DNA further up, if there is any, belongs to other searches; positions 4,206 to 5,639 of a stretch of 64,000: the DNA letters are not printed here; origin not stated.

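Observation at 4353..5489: Lone TIR-domain gene with an unrecognised C-terminal domain inserted antisense into a housekeeping gene string: candidate single-gene defence module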

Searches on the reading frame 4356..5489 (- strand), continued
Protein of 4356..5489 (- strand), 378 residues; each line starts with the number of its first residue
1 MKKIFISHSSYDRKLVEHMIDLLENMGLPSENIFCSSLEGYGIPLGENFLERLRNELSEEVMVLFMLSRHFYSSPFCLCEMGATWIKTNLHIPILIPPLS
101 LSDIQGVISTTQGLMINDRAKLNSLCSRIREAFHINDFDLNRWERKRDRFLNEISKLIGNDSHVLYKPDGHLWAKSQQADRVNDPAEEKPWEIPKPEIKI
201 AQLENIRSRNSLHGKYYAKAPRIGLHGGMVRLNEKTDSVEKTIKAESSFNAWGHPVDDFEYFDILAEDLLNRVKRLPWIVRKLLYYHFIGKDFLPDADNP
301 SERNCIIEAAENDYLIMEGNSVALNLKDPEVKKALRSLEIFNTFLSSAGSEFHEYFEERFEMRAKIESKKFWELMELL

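Call 23: predict_structure(alignment_id=A1)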
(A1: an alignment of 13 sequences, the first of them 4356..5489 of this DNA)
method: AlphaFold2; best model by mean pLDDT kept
length: 378 residues; sequences in the alignment: 13
mean_pLDDT: 72.6   pTM: 0.45
mean pLDDT of the five models: 72.6, 71.0, 70.4, 69.3, 68.0
residues with pLDDT >= 90: 127; 70-90: 144; 50-70: 12; < 50: 95
segments of 3 or more residues with pLDDT < 50: 161-250, 252-256
pLDDT, mean of each block of 10 residues (from residue 1): 90 91 91 80 62 85 93 87 88 91 84 85 92 88 89 79 32 26 29 26 25 24 23 23 31 59 90 94 93 86 93 91 94 94 88 86 88 89
secondary structure, 60 per line:
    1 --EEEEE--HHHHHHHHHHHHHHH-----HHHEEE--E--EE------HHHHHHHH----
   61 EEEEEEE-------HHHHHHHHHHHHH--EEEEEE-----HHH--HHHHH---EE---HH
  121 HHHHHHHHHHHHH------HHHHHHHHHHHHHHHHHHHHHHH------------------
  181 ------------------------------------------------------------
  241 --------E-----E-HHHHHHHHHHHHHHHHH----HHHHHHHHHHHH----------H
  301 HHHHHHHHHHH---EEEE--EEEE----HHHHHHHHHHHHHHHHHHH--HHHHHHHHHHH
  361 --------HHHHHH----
elements in order: E3-7 H10-24 E33-35 H49-56 E61-67 H75-87 E90-95 H106-110 H119-133 H140-162 H257-273 H278-289 H300-311 E315-318 E321-324 H329-347 H350-360 H369-374

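Call 27: fold_search(model_id=the predicted structure, library=pdb)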
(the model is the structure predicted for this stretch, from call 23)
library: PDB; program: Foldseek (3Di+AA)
matches with E <= 10: 751; with E <= 0.001: 14
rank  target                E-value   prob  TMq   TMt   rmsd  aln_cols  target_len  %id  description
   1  9phb_A                1.5e-09  1.00  0.37  0.84   2.4       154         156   34  CryoEM structure of filament of Bacillus subtilis TIR domain protein SpbK (released 2025-12-31)
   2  8oz6_A                4.5e-05  1.00  0.29  0.26   6.7       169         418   20  cryoEM structure of SPARTA complex ligand-free (released 2023-08-16)
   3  8i87_G                1.6e-04  1.00  0.29  0.27   5.5       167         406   19  Cryo-EM structure of TIR-APAZ/Ago-gRNA-DNA complex (released 2023-07-19)
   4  8i88_C                1.7e-04  1.00  0.29  0.26   6.7       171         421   19  Cryo-EM structure of TIR-APAZ/Ago-gRNA complex (released 2023-07-05)
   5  8qlp_E                2.1e-04  1.00  0.30  0.28   5.3       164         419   18  CryoEM structure of the RNA/DNA bound SPARTA (BabAgo/TIR-APAZ) tetrameric complex (released 2024-01-31)
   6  8i87_A                3.9e-04  1.00  0.32  0.29   4.4       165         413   18  Cryo-EM structure of TIR-APAZ/Ago-gRNA-DNA complex (released 2023-07-19)
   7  4c6r_A                4.1e-04  1.00  0.28  0.59   3.8       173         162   19  Crystal structure of the TIR domain from the Arabidopsis Thaliana disease resistance protein RPS4 (released 2014-05-28)
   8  8i87_C                4.3e-04  1.00  0.29  0.27   6.6       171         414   20  Cryo-EM structure of TIR-APAZ/Ago-gRNA-DNA complex (released 2023-07-19)
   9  8spo_E                5.4e-04  1.00  0.29  0.29   5.2       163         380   18  Tetramerized activation of MapSPARTA bound with NAD+ (released 2023-08-23)
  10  8qlp_M                6.0e-04  1.00  0.31  0.28   5.2       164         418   19  CryoEM structure of the RNA/DNA bound SPARTA (BabAgo/TIR-APAZ) tetrameric complex (released 2024-01-31)
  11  8isy_B                7.2e-04  1.00  0.29  0.24   6.8       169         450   19  Cryo-EM structure of free-state Crt-SPARTA (released 2023-10-18)
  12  8spo_I                8.5e-04  1.00  0.31  0.32   4.3       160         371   18  Tetramerized activation of MapSPARTA bound with NAD+ (released 2023-08-23)
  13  8fex_A                8.5e-04  1.00  0.28  0.25   6.5       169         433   18  Inactivate state of Maribacter polysiphoniae Argonuate (short pAgo system) (released 2023-08-23)
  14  8u72_D                9.0e-04  1.00  0.28  0.26   6.2       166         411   19  Cryo-EM structure of the SPARTA oligomer with guide RNA and target DNA (released 2024-06-12)
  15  8wp2_B                1.0e-03  1.00  0.31  0.28   4.7       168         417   18  MapSPARTA tetramer bound with guide-target (released 2024-12-11)
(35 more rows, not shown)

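Call 37: search_protein_families(library=phrogs, proteins=[window:4356-5489:-], max_evalue=1)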
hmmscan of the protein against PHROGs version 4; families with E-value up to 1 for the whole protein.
window:4356-5489:- (378 aa): 2 families
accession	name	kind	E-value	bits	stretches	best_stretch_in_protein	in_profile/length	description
phrog_29177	-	unknown function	1e-05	26.2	1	2-119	4-120/250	-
phrog_16687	-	unknown function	0.14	13.2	1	130-173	26-69/78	-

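Call 41: find_encoding_contigs(protein=P0010, flank=10000, max_places=2)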
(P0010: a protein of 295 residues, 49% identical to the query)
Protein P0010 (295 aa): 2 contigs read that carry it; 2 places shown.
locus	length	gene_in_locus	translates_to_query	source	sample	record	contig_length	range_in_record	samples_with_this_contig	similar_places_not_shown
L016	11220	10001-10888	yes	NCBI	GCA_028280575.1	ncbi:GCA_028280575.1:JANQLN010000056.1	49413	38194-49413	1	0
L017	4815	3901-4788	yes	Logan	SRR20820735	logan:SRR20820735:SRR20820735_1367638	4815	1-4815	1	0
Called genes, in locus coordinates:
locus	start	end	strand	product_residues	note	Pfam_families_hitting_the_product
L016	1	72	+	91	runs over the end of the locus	PF06257:VEG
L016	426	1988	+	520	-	PF12673:SipL, PF01476:LysM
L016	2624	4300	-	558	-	PF00749:tRNA-synt_1c, PF03950:tRNA-synt_1c_C, PF20974:tRNA-synt_1c_C2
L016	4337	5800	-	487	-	PF00749:tRNA-synt_1c, PF19269:Anticodon_2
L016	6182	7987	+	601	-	PF00111:Fer2, PF17650:RACo_linker, PF17651:Raco_middle, PF14574:RACo_C_ter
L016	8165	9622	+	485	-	PF00015:MCPsignal, PF13682:CZB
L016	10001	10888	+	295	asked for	PF13676:TIR_2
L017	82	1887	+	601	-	PF00111:Fer2, PF17650:RACo_linker, PF17651:Raco_middle, PF14574:RACo_C_ter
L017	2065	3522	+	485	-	PF00015:MCPsignal, PF13682:CZB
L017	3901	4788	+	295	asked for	PF13676:TIR_2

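Call 42: find_encoding_contigs(protein=P0011, flank=8000, max_places=2)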
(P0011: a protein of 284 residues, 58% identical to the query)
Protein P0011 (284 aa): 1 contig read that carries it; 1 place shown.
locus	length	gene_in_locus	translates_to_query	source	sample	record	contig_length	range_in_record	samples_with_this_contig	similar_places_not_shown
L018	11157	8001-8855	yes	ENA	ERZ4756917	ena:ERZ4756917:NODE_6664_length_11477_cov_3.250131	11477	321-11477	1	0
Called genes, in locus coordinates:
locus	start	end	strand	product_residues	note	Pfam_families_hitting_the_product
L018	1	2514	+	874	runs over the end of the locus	PF00395:SLH, PF00089:Trypsin, PF13365:Trypsin_2, PF14903:WG_beta_rep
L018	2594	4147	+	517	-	-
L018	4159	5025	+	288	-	PF01040:UbiA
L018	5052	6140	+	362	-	PF04015:DUF362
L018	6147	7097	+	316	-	PF03706:LPG_synthase_TM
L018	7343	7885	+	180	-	PF04308:RNaseH_like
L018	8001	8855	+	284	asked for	PF13676:TIR_2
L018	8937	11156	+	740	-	?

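Call 43: find_encoding_contigs(protein=P0001, flank=8000, max_places=2)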
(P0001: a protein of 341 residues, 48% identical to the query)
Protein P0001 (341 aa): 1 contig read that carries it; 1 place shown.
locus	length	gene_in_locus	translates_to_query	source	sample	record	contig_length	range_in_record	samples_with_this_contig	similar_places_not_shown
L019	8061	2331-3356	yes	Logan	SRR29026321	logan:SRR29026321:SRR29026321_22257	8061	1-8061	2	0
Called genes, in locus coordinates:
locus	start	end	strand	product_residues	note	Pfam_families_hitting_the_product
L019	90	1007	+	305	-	PF03706:LPG_synthase_TM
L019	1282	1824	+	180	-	PF04308:RNaseH_like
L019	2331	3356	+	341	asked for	PF13676:TIR_2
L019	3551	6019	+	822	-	PF07992:Pyr_redox_2, PF13738:Pyr_redox_3, PF00070:Pyr_redox, PF02852:Pyr_redox_dim, PF00581:Rhodanese, PF01206:TusA, PF13686:DrsE_2, PF02635:DsrE (weak), +2 more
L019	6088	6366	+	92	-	PF12840:HTH_20, PF01022:HTH_5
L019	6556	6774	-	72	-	-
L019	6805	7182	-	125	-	-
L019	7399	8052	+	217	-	PF12844:HTH_19 (faint), PF13413:HTH_25 (faint), PF13560:HTH_31, PF01381:HTH_3 (weak)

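Call 44: find_encoding_contigs(protein=P0004, flank=8000, max_places=2)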
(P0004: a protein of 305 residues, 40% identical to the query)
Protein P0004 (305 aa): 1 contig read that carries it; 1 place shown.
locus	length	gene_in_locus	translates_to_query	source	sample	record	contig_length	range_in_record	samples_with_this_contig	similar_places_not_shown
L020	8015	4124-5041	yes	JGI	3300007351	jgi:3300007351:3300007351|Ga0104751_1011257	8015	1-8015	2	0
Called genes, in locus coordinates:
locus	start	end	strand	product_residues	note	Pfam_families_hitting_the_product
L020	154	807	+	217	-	PF01205:Impact_N, PF09186:DUF1949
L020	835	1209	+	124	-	PF13380:CoA_binding_2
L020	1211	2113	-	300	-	PF00512:HisKA, PF02518:HATPase_c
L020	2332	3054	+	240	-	PF20772:TACO1_YebC_N, PF01709:Transcrip_reg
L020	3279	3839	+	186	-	PF04308:RNaseH_like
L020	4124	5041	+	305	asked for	PF13676:TIR_2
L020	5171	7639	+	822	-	PF07992:Pyr_redox_2, PF13738:Pyr_redox_3, PF00070:Pyr_redox, PF02852:Pyr_redox_dim, PF00581:Rhodanese, PF01206:TusA, PF13686:DrsE_2, PF02635:DsrE (weak), +1 more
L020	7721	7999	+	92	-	PF12840:HTH_20, PF01022:HTH_5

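Call 54: search_protein_families(library=padloc, proteins=[P0003, P0004, P0012], max_evalue=0.001)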
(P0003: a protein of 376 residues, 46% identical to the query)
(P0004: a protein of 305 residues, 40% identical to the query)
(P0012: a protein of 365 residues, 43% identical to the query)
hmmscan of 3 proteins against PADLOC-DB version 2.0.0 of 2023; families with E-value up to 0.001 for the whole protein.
P0003 (376 aa): 1 family
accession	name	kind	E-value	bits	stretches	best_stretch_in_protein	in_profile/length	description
PDLC03825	spbK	-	6.9e-45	151.8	1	2-156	149-307/308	-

P0004 (305 aa): 2 families
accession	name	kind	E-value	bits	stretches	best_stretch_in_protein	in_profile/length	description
PDLC03825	spbK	-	1.5e-44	150.7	1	2-156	149-307/308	-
PDLC00436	ThsB1|ThsB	-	0.00086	16.9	0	3-84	37-116/183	TIR-like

P0012 (365 aa): 3 families
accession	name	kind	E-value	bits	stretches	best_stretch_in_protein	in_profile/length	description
PDLC03825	spbK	-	3.1e-41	139.8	1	2-157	149-307/308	-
PDLC00436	ThsB1|ThsB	-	1.3e-06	26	1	3-100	37-132/183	TIR-like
PDLC05062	PDC-S66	-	6.5e-05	20.5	1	4-73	151-215/282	-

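Call 68: search_dna_similar(query=window:4356-5489:-, collection=plasmids, mode=protein, max_rows=25)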
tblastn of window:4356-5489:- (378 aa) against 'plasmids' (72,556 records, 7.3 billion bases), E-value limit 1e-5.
Records with a match: 22; places in all: 24; records where one place covers at least 80% of the query: 0.
Best place of each record, by identity: <60% 22.
By first word of the organism name: Enterococcus 13; Agrobacterium 4; Bacillus 2; Priestia 1; Mesorhizobium 1; Rhodococcus 1.
By predicted mobility (MOB-suite, as given by PLSDB): conjugative 14; non-mobilizable 5; mobilizable 3.
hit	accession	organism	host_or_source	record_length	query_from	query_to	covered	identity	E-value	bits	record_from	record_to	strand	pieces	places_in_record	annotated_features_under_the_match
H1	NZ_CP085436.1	Priestia megaterium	single cell,soil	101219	2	160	42%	50.6%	5e-40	158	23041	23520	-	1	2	toll/interleukin-1 receptor domain-containing protein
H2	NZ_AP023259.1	Mesorhizobium sp. L-2-11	Lotus japonicus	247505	1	160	42%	33.3%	8e-17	90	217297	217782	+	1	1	toll/interleukin-1 receptor domain-containing protein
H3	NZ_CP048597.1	Agrobacterium tumefaciens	walnut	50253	1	158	42%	33.3%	6e-21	102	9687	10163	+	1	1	toll/interleukin-1 receptor domain-containing protein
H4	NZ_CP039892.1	Agrobacterium tumefaciens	-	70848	1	158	42%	33.3%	1e-18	96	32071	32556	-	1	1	response regulator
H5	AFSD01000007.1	Agrobacterium tumefaciens F2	soil near Harbin Institute of Technology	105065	1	158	42%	31.9%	6e-19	96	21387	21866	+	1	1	hypothetical protein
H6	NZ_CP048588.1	Agrobacterium pusense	walnut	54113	1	158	42%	31.4%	1e-19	98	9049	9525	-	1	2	toll/interleukin-1 receptor domain-containing protein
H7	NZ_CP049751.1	Rhodococcus fascians A21d2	Oenothera speciosa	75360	3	156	41%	30.2%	5e-9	66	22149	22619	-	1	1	toll/interleukin-1 receptor domain-containing protein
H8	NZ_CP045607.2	Bacillus cereus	Whole organism,soil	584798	1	86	23%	43.7%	2e-11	73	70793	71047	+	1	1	toll/interleukin-1 receptor domain-containing protein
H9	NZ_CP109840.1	Enterococcus faecium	pig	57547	1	85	22%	41.9%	4e-13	78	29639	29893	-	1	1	toll/interleukin-1 receptor domain-containing protein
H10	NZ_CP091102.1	Enterococcus faecium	pig,pure culture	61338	1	85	22%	41.9%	4e-13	78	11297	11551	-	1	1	toll/interleukin-1 receptor domain-containing protein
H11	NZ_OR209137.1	Enterococcus faecium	-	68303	1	85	22%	41.9%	5e-13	78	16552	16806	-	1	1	toll/interleukin-1 receptor domain-containing protein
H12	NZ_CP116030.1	Enterococcus casseliflavus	culture,feces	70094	1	85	22%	41.9%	5e-13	78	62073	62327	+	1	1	toll/interleukin-1 receptor domain-containing protein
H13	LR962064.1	Enterococcus faecalis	-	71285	1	85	22%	41.9%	5e-13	78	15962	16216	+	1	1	none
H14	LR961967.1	Enterococcus faecalis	-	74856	1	85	22%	41.9%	5e-13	78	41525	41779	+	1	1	none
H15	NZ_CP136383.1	Bacillus mycoides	whole organism,soil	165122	1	86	23%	40.7%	4e-10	69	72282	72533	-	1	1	toll/interleukin-1 receptor domain-containing protein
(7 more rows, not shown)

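Call 69: search_dna_similar(query=window:4356-5489:-, collection=phages, mode=protein, max_rows=25)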
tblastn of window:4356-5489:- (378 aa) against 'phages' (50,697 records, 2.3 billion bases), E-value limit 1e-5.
Records with a match: 3; places in all: 3; records where one place covers at least 80% of the query: 0.
Best place of each record, by identity: <60% 3.
By first word of the organism name: Enterococcus 2; Bacteriophage 1.
By host as written in the record: - 2; Enterococcus faecalis 1.
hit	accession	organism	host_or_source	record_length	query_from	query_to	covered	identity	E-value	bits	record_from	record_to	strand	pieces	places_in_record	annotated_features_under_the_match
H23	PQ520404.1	Enterococcus phage IME_EF3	-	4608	2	169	44%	36.0%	3e-20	98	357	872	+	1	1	record has no annotation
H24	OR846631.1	Enterococcus phage Efs 1-1-1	Enterococcus faecalis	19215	2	169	44%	36.0%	4e-20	98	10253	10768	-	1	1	record has no annotation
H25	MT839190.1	Bacteriophage sp.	human fecal samples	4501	4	155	40%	34.6%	1e-18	94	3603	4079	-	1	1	record has no annotation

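Call 87: search_protein_families(library=padloc, proteins=[L001:11357-14374:+], max_evalue=0.001)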
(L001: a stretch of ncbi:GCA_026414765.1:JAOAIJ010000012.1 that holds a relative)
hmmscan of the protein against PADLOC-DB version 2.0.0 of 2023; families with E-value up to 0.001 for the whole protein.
L001:11357-14374:+ (1005 aa): 0 families
